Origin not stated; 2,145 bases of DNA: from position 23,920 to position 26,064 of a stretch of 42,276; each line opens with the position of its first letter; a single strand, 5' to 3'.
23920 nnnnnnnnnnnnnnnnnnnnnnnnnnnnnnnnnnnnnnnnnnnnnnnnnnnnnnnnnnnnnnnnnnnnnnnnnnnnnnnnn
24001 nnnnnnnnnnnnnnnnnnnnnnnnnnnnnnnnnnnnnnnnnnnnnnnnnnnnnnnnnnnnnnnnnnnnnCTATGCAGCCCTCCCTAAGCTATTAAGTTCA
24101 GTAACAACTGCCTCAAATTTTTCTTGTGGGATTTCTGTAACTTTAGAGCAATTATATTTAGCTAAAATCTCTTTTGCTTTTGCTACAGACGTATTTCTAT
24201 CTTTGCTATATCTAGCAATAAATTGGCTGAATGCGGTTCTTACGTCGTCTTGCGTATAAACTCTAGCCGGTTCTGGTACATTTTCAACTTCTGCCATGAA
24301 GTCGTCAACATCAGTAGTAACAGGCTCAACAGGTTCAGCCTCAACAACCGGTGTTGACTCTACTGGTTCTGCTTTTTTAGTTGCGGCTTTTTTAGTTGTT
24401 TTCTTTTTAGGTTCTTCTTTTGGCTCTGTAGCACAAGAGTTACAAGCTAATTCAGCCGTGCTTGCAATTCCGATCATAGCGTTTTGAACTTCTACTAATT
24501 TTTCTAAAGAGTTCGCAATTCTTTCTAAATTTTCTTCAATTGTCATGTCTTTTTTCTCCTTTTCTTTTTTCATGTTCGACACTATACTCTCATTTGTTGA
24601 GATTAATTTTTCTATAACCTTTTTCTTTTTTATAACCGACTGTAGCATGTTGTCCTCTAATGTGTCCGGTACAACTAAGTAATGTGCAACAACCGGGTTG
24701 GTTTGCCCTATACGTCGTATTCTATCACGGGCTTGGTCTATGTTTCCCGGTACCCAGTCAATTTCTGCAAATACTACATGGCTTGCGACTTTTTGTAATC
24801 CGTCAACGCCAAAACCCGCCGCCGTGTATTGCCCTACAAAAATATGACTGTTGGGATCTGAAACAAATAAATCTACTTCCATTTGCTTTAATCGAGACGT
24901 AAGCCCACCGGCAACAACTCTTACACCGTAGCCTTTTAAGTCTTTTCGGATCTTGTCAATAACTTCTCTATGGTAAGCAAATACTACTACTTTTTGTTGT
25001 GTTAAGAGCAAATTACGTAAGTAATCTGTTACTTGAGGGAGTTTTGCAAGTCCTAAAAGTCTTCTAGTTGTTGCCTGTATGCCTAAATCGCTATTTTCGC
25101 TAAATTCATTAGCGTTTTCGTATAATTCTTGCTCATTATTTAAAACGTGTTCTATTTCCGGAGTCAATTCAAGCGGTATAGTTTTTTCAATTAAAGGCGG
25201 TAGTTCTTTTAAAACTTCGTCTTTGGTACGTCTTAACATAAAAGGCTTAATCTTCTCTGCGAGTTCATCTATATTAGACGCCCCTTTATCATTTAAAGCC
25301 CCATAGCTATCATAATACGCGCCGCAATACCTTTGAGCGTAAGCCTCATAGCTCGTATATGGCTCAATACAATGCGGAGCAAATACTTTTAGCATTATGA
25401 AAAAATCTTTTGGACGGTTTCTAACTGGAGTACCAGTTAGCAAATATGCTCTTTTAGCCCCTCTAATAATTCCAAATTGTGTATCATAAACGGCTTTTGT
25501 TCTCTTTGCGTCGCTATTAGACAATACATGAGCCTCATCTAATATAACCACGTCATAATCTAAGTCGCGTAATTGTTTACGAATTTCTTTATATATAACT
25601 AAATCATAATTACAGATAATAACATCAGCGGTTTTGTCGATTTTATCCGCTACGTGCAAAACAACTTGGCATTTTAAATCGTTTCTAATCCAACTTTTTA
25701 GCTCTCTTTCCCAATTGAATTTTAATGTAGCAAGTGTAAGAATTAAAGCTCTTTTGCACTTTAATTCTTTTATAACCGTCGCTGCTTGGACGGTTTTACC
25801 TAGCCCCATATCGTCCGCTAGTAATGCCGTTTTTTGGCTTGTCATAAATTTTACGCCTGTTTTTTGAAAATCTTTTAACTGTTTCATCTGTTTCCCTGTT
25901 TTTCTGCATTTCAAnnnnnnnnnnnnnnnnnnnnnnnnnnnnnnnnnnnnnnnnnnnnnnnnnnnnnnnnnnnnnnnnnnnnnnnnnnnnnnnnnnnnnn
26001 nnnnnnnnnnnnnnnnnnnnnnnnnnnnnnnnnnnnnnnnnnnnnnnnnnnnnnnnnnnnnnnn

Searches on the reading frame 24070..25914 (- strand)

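Call 13: search_protein_families(library=phrogs, proteins=[window:24070-25914:-], max_evalue=0.001)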
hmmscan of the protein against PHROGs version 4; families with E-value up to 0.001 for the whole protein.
window:24070-25914:- (614 aa): 15 families
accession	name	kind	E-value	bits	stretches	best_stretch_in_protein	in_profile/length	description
phrog_62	-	DNA, RNA and nucleotide metabolism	5.4e-100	336.8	1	10-522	694-1217/1881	DNA helicase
phrog_29996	-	unknown function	1.4e-24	87.2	2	10-256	721-961/1189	-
phrog_23807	-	unknown function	4e-14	52.3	2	29-184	148-328/1053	-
phrog_26785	-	unknown function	1e-13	51.2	1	13-178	250-422/1087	-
phrog_16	-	DNA, RNA and nucleotide metabolism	2.9e-12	46.6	1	6-529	266-659/986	DNA helicase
phrog_1685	-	unknown function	7.3e-12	44.3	1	366-478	1477-1591/2278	-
phrog_24008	-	DNA, RNA and nucleotide metabolism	3.4e-11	42.8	1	8-167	476-637/1006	helicase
phrog_11801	-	other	1.4e-08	33.4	1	157-302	1102-1242/2269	DNA methyltransferase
phrog_22695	-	unknown function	1.2e-06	30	1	491-611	40-149/152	-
phrog_11354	-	unknown function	3e-06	27.9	1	363-443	31-110/116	-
phrog_3709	-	unknown function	6.4e-06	27.4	1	475-610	16-145/145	-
phrog_408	-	unknown function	2e-05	25.9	0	514-611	37-109/111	-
phrog_27827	-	unknown function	2.6e-05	24.6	1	514-596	134-214/253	-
phrog_18562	-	unknown function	0.00027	22.5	1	488-611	48-148/151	-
phrog_2488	-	DNA, RNA and nucleotide metabolism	0.00041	20.2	1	93-145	147-201/579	DNA helicase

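Call 14: search_protein_families(library=pfam, proteins=[window:24070-25914:-], max_evalue=0.01)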
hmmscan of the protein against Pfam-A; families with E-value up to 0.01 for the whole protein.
window:24070-25914:- (614 aa): 8 families
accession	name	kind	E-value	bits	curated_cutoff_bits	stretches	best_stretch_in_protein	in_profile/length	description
PF00176.29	SNF2-rel_dom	-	1.4e-34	120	24.9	1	16-269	1-259/290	SNF2-related domain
PF04851.21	ResIII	-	1.1e-08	35.6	22.5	1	18-142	14-146/164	Type III restriction enzyme, res subunit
PF00271.37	Helicase_C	-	1.3e-06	29.1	23.5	1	297-403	4-110/110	Helicase conserved C-terminal domain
PF00270.35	DEAD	-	2.5e-06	27.8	26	1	16-164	3-161/167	DEAD/DEAH box helicase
PF06733.21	DEAD_2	-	1.3e-05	25.4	21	1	92-133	114-157/172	DEAD_2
PF02374.21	ArsA_ATPase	-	0.0024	17.6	24.3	0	82-128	87-133/305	Anion-transporting ATPase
PF13872.12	AAA_34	-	0.004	16.5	27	1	27-140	60-196/306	P-loop containing NTP hydrolase pore-1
PF10879.14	DUF2674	-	0.0065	16.5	27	0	305-327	4-26/61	Protein of unknown function (DUF2674)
